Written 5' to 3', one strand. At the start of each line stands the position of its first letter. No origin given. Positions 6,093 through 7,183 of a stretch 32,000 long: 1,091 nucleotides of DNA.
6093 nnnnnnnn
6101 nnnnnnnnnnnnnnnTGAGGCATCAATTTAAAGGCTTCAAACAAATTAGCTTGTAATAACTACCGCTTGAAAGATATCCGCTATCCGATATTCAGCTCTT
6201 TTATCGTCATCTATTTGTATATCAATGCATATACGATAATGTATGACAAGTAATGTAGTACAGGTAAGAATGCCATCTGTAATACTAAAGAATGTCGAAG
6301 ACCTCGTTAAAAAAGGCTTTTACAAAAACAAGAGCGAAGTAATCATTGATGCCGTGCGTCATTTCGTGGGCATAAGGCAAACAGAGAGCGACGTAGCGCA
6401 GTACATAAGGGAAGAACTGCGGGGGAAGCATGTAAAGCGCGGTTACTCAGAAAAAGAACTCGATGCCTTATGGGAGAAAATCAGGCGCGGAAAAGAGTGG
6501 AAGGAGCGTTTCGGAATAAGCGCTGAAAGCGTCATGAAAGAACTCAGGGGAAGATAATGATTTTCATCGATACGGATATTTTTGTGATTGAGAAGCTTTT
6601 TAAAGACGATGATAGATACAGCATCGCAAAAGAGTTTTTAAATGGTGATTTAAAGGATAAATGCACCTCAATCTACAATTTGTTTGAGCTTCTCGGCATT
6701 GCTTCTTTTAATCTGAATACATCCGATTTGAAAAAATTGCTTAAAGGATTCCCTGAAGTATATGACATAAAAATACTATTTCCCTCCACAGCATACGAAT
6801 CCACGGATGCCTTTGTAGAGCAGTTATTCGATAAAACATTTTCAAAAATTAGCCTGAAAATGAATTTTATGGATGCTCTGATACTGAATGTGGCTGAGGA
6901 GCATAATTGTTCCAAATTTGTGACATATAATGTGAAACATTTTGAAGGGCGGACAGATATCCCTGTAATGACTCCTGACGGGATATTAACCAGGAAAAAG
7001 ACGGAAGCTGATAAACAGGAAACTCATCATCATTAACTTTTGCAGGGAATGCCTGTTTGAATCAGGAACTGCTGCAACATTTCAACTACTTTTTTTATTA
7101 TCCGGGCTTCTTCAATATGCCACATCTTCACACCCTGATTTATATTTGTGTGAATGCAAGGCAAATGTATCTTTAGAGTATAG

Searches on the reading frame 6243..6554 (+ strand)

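Call 7: search_protein_families(library=pfam, proteins=[window:6243-6554:+], max_evalue=0.001)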
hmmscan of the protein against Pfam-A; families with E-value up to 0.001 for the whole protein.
window:6243-6554:+ (104 aa): 1 family
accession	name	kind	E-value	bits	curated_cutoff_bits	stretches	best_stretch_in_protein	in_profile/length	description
PF17723.7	RHH_8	-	5.6e-05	23.6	25.4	1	4-76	4-73/119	Ribbon-Helix-Helix transcriptional regulator family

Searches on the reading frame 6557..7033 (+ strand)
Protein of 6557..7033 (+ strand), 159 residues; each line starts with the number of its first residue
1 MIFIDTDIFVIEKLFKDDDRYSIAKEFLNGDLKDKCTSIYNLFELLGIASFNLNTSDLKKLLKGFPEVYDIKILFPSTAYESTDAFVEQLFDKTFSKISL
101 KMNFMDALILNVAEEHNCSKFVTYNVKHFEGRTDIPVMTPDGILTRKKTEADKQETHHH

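Call 7: search_protein_families(library=pfam, proteins=[window:6557-7033:+], max_evalue=0.001)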
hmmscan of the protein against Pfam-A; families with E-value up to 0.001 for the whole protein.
window:6557-7033:+ (159 aa): 1 family
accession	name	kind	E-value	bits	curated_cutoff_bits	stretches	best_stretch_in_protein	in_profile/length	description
PF01850.27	PIN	-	1.1e-07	32.9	23.6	1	2-125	1-111/120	PIN domain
